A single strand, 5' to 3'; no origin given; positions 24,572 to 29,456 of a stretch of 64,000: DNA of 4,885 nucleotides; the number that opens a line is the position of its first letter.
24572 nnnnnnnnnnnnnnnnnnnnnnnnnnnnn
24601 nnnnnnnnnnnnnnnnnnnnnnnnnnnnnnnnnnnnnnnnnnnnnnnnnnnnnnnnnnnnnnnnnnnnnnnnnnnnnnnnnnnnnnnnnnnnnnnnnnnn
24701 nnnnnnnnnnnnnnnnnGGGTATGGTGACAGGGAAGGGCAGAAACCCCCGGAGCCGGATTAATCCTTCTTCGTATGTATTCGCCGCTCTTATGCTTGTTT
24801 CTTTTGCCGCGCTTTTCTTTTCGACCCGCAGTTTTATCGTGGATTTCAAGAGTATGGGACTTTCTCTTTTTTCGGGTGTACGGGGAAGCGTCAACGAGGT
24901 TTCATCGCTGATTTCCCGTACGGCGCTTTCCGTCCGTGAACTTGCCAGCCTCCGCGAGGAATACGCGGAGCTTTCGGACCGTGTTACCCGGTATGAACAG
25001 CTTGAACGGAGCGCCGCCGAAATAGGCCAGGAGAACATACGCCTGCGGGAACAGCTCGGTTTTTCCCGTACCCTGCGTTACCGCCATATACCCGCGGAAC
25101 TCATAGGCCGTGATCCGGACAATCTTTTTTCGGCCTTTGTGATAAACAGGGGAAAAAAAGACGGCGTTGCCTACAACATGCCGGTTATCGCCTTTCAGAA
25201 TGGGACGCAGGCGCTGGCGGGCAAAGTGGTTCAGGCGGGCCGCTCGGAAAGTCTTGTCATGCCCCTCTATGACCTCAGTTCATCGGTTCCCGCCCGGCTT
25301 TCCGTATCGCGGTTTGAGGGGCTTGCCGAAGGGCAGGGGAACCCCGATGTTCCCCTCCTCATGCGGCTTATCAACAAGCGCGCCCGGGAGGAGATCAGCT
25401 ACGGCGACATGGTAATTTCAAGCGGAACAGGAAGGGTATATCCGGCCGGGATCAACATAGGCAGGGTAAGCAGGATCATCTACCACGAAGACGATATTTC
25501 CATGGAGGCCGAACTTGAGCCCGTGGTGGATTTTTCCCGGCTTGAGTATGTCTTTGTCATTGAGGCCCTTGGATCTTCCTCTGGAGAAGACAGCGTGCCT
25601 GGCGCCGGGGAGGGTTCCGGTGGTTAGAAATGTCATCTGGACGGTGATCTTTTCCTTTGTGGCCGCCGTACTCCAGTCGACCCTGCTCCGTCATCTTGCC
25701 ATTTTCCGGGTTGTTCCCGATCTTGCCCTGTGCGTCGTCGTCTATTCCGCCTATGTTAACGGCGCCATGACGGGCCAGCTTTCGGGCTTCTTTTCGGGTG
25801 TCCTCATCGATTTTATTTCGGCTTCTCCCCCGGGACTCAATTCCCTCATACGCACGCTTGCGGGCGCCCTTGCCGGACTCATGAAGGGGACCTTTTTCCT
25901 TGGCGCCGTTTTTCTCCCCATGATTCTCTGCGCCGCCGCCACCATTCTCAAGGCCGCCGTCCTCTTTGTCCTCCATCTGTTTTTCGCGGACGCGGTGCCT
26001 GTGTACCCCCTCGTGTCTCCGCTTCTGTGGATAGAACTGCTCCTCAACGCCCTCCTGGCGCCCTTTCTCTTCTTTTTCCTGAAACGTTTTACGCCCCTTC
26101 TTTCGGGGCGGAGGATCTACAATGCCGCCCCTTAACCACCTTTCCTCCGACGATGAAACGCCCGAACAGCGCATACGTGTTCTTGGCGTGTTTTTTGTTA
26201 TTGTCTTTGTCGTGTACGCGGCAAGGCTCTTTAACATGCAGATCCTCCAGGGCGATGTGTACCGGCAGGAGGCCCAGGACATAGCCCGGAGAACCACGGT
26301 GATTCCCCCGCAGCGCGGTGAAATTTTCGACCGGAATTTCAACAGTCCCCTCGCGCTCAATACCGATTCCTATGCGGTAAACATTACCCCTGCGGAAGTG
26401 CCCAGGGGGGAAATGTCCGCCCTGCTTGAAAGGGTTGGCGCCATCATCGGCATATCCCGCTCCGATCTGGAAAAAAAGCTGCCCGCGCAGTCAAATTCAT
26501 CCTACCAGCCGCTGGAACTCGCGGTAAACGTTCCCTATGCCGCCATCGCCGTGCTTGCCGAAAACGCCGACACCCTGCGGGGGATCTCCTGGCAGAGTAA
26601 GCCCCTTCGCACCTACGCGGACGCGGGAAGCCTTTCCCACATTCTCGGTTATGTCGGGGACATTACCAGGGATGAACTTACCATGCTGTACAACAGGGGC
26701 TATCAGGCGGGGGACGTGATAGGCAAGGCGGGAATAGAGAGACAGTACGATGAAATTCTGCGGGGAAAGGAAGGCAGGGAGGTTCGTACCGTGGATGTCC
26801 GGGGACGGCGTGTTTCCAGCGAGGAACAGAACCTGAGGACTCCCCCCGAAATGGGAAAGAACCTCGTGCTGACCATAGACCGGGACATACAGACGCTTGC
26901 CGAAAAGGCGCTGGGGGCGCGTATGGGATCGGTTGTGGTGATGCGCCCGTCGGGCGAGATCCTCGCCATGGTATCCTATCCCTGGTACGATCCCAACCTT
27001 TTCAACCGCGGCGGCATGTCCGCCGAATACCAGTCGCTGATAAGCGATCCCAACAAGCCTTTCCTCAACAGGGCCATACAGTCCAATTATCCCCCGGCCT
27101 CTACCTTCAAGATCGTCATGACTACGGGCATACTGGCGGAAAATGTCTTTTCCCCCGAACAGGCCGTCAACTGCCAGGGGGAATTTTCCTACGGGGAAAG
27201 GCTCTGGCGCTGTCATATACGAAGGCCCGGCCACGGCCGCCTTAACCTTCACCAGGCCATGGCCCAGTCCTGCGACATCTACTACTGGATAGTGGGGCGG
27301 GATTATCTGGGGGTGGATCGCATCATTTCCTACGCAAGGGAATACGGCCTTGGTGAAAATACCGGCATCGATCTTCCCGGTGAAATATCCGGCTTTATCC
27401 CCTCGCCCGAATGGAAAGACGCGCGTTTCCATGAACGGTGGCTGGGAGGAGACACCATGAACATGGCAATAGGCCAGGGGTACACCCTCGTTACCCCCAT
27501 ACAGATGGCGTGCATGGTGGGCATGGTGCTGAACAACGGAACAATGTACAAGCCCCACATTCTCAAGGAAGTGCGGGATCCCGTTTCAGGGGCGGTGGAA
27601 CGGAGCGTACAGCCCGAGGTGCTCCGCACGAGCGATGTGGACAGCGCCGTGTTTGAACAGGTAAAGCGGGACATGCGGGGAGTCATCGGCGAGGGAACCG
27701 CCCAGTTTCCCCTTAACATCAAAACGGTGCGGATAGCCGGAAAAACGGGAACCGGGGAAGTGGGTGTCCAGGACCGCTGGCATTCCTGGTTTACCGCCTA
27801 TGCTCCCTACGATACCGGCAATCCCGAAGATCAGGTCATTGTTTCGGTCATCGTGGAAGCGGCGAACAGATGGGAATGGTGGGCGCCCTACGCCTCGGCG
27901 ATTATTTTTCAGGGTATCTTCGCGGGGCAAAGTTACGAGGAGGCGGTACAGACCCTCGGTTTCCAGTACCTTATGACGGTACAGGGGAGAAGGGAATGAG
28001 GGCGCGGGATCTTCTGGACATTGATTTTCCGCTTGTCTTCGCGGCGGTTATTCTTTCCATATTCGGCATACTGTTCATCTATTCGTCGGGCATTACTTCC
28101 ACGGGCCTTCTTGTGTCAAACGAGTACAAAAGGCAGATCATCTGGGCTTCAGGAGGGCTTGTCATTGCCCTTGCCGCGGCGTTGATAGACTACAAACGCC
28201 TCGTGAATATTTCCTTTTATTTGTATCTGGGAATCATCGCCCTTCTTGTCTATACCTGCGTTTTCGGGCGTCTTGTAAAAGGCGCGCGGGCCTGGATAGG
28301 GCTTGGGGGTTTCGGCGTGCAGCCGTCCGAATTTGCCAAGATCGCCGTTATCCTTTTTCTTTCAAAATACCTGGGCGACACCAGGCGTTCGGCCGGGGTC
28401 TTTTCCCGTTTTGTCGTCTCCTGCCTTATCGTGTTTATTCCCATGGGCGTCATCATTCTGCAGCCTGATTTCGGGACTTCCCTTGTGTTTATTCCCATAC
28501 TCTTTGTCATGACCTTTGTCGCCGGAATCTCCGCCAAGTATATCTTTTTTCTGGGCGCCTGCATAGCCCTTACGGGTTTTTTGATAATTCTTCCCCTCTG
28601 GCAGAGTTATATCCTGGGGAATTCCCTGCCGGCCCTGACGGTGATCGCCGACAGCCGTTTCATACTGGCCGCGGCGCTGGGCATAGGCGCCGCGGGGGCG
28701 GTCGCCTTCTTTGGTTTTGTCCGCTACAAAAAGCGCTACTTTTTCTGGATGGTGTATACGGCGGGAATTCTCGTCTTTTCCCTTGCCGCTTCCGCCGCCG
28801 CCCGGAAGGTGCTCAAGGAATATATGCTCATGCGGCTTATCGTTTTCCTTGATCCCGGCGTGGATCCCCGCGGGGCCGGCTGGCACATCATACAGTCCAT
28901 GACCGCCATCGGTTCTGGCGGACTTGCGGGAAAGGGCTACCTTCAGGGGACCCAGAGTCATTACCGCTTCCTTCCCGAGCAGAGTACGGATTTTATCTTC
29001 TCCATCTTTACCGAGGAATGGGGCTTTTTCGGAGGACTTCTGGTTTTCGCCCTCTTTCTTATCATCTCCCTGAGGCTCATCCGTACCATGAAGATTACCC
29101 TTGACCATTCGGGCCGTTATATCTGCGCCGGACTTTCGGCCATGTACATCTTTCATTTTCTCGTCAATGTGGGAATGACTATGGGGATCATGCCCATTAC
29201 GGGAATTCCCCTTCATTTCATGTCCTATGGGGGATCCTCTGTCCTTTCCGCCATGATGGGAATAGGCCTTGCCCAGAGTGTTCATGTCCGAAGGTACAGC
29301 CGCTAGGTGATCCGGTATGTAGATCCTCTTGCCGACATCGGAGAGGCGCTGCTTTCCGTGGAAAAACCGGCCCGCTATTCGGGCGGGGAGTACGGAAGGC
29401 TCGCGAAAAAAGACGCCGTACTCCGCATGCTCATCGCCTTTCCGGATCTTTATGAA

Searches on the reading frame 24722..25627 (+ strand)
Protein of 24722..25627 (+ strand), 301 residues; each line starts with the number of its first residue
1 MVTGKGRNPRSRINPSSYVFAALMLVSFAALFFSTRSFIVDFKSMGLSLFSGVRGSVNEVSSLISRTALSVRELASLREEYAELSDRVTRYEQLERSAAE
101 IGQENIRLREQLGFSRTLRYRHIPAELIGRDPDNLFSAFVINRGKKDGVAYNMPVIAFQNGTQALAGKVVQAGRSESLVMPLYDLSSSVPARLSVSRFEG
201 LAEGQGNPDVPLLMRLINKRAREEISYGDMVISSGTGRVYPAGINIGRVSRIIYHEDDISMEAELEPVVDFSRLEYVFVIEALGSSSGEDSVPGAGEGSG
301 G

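Call 22: search_protein_families(library=pfam, proteins=[window:24722-25627:+], max_evalue=0.001)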
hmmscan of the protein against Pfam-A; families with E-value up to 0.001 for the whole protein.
window:24722-25627:+ (301 aa): 1 family
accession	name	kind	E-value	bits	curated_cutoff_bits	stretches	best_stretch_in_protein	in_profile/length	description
PF04085.20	MreC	-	1.9e-35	122.2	28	1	128-281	2-147/147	Rod shape-determining protein MreC, barrel core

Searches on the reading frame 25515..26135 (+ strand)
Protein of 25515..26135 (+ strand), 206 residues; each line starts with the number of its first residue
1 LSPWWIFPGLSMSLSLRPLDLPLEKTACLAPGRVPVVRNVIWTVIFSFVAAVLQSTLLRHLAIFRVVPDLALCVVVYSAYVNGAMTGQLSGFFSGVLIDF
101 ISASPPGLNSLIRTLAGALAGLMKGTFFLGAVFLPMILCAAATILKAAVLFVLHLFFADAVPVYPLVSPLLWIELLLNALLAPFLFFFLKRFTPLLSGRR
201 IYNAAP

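Call 39: search_protein_families(library=pfam, proteins=[window:25515-26135:+], max_evalue=0.001)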
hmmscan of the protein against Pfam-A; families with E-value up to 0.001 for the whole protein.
window:25515-26135:+ (206 aa): 1 family
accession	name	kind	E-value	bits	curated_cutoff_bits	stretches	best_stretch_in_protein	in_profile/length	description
PF04093.17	MreD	-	8.8e-12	45.9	24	1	40-191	5-157/158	rod shape-determining protein MreD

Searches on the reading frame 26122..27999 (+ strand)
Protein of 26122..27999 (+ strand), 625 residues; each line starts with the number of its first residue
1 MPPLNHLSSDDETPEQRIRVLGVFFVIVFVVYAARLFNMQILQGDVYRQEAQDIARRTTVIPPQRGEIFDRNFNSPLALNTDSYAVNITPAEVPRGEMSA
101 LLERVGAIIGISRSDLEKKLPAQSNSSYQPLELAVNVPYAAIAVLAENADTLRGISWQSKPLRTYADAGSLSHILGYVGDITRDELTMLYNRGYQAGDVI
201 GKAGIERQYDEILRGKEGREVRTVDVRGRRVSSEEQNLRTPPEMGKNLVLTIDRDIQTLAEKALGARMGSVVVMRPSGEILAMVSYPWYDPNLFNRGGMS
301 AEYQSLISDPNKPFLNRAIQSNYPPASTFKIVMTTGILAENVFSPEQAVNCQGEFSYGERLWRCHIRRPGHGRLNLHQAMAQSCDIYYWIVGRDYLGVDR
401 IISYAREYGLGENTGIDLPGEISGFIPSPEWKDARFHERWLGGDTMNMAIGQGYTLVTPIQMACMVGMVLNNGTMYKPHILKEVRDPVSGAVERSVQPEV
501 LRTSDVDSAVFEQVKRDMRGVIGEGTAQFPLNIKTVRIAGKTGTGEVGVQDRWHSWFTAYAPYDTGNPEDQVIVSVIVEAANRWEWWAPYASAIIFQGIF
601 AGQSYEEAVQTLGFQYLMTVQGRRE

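Call 22: search_protein_families(library=pfam, proteins=[window:26122-27999:+], max_evalue=0.001)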
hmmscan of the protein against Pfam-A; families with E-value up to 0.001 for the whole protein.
window:26122-27999:+ (625 aa): 2 families
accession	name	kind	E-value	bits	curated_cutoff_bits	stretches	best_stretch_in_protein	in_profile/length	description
PF00905.27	Transpeptidase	-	5.7e-61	206.8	22.1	1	269-582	1-282/299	Penicillin binding protein transpeptidase domain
PF03717.20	PBP_dimer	-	3e-42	145.5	24.4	1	61-233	2-178/180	Penicillin-binding Protein dimerisation domain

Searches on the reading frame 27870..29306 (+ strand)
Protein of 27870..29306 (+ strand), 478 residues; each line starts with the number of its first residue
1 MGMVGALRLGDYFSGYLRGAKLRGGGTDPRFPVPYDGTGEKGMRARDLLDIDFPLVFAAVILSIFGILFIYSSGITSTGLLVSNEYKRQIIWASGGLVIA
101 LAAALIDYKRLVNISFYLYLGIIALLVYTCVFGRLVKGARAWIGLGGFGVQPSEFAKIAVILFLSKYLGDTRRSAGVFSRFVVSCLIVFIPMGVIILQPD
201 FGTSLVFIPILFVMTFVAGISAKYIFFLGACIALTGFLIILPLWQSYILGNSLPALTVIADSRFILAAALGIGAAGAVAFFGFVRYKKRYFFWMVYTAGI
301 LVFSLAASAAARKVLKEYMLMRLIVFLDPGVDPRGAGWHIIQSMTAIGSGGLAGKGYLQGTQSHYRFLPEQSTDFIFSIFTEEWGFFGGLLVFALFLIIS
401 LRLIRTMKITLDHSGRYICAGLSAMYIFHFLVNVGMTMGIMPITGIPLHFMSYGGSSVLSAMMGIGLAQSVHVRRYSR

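Call 22: search_protein_families(library=pfam, proteins=[window:27870-29306:+], max_evalue=0.001)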
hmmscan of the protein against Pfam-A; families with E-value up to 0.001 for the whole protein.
window:27870-29306:+ (478 aa): 1 family
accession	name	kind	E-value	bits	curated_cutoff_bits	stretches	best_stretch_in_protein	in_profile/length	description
PF01098.24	FTSW_RODA_SPOVE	-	3.2e-85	286.7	26.4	2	291-475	178-354/356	Cell cycle protein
